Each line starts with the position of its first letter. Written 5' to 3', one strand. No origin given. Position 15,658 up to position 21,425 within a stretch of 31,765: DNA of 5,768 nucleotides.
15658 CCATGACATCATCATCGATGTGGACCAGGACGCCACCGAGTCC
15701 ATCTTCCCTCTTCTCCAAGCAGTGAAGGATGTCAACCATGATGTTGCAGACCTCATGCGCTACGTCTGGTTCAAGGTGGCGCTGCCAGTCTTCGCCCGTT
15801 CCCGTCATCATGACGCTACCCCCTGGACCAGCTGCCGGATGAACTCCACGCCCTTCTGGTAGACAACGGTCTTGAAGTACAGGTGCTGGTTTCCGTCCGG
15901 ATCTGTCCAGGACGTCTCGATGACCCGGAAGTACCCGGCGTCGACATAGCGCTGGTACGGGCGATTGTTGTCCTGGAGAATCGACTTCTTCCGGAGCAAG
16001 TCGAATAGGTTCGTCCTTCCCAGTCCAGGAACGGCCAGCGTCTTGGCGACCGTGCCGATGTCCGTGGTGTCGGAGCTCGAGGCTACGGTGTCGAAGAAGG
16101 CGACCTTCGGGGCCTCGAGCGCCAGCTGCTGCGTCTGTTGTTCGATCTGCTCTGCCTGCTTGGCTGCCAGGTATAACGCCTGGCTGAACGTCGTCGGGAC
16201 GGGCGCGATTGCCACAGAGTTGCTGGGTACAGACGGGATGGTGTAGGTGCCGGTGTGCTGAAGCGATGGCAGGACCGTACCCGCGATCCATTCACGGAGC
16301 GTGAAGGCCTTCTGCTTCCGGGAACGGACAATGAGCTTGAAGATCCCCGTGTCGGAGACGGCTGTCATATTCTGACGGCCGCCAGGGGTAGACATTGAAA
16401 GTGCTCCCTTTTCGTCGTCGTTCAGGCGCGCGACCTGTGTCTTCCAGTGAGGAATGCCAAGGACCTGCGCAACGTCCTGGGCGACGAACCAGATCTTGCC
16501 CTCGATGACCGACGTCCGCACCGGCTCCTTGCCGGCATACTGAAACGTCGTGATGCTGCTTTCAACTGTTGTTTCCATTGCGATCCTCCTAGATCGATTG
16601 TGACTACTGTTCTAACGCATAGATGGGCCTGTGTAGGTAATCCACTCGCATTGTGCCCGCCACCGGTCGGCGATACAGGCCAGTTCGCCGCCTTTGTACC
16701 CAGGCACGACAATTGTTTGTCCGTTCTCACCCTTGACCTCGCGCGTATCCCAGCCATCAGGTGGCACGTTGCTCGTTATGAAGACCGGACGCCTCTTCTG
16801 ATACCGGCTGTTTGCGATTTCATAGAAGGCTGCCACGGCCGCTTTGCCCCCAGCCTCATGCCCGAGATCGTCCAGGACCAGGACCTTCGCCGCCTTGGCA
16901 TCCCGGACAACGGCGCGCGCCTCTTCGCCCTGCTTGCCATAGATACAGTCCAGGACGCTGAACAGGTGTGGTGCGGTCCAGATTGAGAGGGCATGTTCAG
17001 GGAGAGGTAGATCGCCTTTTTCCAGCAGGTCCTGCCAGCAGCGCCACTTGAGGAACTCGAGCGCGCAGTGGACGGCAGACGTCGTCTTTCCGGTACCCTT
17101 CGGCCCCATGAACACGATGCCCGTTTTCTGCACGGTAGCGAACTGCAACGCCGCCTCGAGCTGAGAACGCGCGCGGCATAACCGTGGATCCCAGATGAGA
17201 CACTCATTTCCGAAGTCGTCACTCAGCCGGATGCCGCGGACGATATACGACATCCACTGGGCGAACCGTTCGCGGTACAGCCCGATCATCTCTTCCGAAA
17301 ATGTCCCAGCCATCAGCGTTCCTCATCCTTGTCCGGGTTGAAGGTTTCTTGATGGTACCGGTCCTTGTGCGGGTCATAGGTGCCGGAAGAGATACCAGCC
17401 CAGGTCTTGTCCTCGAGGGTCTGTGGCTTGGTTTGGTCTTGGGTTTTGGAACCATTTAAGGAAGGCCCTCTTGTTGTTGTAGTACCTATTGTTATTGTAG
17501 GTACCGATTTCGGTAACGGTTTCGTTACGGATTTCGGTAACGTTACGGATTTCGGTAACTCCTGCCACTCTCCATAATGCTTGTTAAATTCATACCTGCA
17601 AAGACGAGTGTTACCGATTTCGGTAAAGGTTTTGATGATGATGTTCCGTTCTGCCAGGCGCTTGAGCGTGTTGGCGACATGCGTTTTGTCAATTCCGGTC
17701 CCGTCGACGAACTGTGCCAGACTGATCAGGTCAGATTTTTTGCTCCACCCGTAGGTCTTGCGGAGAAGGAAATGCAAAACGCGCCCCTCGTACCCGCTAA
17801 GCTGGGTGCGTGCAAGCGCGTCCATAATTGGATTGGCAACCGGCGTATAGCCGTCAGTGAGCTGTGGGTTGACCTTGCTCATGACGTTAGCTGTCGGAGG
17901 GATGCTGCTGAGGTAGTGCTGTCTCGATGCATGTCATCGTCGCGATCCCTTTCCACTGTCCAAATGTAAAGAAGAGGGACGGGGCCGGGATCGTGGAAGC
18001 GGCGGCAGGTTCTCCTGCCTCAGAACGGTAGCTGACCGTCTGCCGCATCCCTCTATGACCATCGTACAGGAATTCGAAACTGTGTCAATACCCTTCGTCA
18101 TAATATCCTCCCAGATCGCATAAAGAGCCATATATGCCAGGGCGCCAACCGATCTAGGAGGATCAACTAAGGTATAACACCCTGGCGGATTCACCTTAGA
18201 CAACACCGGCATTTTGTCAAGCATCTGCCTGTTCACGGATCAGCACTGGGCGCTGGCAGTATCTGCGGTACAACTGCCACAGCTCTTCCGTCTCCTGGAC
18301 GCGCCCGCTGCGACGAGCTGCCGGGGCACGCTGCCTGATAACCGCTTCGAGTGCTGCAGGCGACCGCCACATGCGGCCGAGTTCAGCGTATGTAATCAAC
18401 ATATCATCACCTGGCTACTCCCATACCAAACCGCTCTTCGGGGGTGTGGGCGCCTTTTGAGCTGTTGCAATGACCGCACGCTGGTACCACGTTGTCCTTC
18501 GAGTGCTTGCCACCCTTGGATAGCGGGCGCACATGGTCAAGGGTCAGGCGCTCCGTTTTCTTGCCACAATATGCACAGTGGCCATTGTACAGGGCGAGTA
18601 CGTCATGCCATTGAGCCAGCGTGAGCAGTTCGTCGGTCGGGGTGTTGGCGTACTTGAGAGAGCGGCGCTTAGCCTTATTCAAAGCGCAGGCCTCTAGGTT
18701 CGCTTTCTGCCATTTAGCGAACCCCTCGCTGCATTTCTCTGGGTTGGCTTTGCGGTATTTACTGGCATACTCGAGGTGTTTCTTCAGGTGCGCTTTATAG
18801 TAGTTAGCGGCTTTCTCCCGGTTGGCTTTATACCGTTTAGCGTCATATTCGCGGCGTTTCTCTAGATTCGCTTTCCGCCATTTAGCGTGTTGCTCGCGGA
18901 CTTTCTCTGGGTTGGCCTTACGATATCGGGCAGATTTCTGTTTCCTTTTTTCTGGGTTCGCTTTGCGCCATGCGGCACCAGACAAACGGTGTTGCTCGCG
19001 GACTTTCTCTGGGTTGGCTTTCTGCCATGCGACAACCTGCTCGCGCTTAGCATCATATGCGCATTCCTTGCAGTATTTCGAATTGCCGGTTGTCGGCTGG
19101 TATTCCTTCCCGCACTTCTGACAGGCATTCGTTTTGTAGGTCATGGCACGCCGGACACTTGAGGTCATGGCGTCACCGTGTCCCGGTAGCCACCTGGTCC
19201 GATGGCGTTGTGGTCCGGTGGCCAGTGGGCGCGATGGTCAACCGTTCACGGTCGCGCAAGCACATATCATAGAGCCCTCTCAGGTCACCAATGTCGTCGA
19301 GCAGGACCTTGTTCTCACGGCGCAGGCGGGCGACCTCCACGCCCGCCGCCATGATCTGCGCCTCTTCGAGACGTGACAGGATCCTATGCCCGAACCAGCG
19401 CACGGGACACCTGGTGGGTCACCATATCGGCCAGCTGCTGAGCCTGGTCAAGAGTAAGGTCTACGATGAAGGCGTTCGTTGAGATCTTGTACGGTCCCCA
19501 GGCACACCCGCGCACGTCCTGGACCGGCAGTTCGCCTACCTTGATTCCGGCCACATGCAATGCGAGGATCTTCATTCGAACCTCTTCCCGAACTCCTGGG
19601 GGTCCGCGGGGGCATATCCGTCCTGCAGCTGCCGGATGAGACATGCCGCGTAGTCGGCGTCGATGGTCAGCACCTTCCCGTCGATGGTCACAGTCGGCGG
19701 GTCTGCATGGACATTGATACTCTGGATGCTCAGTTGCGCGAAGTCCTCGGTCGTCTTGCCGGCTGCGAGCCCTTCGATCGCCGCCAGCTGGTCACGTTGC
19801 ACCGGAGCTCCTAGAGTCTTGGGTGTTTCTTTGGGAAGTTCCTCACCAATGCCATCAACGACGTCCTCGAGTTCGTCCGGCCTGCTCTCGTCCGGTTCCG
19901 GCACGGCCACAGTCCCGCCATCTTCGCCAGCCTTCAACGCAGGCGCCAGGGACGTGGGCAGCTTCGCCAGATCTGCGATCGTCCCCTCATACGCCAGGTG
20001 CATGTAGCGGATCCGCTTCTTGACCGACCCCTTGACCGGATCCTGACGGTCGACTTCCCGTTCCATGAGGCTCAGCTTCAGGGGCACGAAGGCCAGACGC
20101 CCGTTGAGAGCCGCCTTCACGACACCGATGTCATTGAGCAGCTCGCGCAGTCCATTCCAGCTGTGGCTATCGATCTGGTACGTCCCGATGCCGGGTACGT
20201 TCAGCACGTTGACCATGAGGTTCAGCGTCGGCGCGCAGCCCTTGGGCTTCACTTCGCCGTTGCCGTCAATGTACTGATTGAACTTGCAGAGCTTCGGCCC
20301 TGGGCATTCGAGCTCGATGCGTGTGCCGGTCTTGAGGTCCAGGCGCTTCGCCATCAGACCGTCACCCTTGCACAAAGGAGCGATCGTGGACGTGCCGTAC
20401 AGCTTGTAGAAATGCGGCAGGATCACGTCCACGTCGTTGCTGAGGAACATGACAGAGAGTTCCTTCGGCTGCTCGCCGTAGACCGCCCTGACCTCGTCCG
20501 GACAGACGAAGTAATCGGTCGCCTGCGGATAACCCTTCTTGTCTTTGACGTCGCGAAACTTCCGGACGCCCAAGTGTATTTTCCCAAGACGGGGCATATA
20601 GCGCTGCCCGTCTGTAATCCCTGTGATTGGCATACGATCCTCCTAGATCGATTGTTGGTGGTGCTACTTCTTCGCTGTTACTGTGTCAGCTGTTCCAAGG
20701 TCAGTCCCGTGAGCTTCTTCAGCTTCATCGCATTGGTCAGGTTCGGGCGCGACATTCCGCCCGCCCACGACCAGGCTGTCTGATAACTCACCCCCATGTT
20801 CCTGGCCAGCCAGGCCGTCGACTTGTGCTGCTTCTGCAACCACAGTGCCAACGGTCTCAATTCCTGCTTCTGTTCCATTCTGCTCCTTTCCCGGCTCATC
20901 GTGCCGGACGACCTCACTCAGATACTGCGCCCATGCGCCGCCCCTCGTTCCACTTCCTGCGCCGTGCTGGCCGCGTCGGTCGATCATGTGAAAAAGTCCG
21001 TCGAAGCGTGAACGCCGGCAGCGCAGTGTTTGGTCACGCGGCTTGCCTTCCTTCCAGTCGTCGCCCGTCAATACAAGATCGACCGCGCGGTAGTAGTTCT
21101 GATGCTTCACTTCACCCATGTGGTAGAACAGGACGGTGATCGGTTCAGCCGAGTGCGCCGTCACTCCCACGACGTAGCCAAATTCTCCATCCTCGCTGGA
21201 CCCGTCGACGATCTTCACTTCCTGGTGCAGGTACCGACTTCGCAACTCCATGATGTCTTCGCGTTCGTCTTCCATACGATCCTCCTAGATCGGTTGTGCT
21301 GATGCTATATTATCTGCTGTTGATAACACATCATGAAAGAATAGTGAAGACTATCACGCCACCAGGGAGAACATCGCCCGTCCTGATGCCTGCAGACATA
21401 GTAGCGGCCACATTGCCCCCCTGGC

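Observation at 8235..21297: A 21-nt start-associated element (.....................) precedes the first gene of five modules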

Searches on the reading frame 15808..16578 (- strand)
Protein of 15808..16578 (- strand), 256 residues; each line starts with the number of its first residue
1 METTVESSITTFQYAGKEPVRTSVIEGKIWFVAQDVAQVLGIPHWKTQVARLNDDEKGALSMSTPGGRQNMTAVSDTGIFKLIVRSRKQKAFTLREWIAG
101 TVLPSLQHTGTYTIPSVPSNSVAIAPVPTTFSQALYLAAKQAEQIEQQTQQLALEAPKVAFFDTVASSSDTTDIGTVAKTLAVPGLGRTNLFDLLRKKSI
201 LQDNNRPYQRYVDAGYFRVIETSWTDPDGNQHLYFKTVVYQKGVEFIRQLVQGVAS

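Call 8: search_protein_families(library=pfam, proteins=[window:15808-16578:-], max_evalue=0.01)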
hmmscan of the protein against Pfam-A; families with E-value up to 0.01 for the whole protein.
window:15808-16578:- (256 aa): 2 families
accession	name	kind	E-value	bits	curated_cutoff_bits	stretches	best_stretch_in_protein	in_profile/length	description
PF03374.19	ANT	-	8.8e-27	94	25.3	1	150-251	2-105/108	Phage antirepressor protein KilAC domain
PF02498.22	Bro-N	-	1.7e-15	57.8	25.6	1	20-104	2-96/96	BRO family, N-terminal domain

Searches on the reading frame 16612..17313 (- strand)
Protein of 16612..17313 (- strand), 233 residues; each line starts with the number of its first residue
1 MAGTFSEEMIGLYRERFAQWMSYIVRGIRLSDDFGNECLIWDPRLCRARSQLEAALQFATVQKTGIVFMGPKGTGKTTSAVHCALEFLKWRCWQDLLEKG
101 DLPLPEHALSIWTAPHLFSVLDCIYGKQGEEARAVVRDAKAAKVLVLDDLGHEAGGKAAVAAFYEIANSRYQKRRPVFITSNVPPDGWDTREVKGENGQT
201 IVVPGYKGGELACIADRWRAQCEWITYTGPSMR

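Call 8: search_protein_families(library=pfam, proteins=[window:16612-17313:-], max_evalue=0.01)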
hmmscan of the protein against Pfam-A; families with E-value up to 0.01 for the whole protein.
window:16612-17313:- (233 aa): 4 families
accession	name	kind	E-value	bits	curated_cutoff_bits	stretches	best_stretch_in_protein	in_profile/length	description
PF01695.23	IstB_IS21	-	9.6e-09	35.5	24.1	1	127-190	140-201/238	IstB-like ATP binding protein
PF00004.35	AAA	-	0.00066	20.6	21.2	1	66-172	1-97/131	ATPase family associated with various cellular activities (AAA)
PF20720.3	nSTAND3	-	0.0071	16.5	27.2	0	65-149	19-73/155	Novel STAND NTPase 3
PF02562.22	PhoH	-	0.008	16.1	27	0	61-90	16-46/205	PhoH-like protein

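Call 15: find_related_loci(query=window:16612-17313:-, collection=viral_contigs, flank=10000)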
Query window:16612-17313:- (233 aa) in viral_contigs; peptide patterns used: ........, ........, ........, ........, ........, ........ (x = any residue, [..] = any of these).
3 stretches matched a pattern; 2 encode a relative of the query (tblastn E <= 1e-3); 2 distinct loci.
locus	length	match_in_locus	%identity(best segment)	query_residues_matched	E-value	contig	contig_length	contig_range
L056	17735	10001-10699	96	1-233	4e-156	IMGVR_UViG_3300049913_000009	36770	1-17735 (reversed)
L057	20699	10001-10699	92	1-233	3e-151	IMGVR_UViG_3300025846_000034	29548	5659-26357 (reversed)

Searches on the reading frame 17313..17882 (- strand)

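Call 8: search_protein_families(library=pfam, proteins=[window:17313-17882:-], max_evalue=0.01)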
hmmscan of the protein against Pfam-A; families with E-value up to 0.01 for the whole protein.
window:17313-17882:- (189 aa): 1 family
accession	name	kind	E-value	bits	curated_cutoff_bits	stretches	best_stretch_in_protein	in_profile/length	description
PF04492.19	Phage_rep_O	-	6.2e-25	88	28.7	1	7-92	4-90/95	Bacteriophage replication protein O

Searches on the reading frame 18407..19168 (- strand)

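Call 8: search_protein_families(library=pfam, proteins=[window:18407-19168:-], max_evalue=0.01)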
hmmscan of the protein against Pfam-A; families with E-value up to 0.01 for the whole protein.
window:18407-19168:- (253 aa): 3 families
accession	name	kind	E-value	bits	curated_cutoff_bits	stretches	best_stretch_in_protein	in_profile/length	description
PF14279.12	HNH_5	-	5.7e-13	49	27.5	1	198-245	1-50/56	HNH endonuclease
PF01844.29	HNH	-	7e-13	48.9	21.4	1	198-240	1-46/47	HNH endonuclease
PF13395.12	HNH_4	-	0.00021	21.6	22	1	198-243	1-53/54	HNH endonuclease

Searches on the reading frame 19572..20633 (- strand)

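Call 8: search_protein_families(library=pfam, proteins=[window:19572-20633:-], max_evalue=0.01)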
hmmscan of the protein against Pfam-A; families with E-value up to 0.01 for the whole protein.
window:19572-20633:- (353 aa): 1 family
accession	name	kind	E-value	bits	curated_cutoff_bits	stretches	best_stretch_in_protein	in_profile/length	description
PF18897.5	Gp3-like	-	2.8e-37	128.9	23.6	1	16-211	1-186/191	Recombination directionality factor-like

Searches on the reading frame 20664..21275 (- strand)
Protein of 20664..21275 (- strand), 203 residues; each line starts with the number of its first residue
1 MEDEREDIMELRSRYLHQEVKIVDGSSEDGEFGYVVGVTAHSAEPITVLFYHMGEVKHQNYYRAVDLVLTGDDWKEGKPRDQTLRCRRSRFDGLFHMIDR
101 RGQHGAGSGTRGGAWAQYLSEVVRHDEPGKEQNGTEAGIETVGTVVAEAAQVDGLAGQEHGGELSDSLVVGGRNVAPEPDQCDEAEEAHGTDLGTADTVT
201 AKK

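Call 8: search_protein_families(library=pfam, proteins=[window:20664-21275:-], max_evalue=0.01)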
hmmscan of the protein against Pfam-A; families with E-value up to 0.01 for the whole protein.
window:20664-21275:- (203 aa): 0 families

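Call 37: search_protein_families(library=phrogs, proteins=[window:20664-21275:-], max_evalue=0.01)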
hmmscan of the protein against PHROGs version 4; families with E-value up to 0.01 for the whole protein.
window:20664-21275:- (203 aa): 0 families

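Call 53: search_solved_structures(query=window:20664-21275:-, max_evalue=1)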
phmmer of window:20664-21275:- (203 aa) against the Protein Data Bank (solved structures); distinct sequences matched with E-value up to 1: 0.
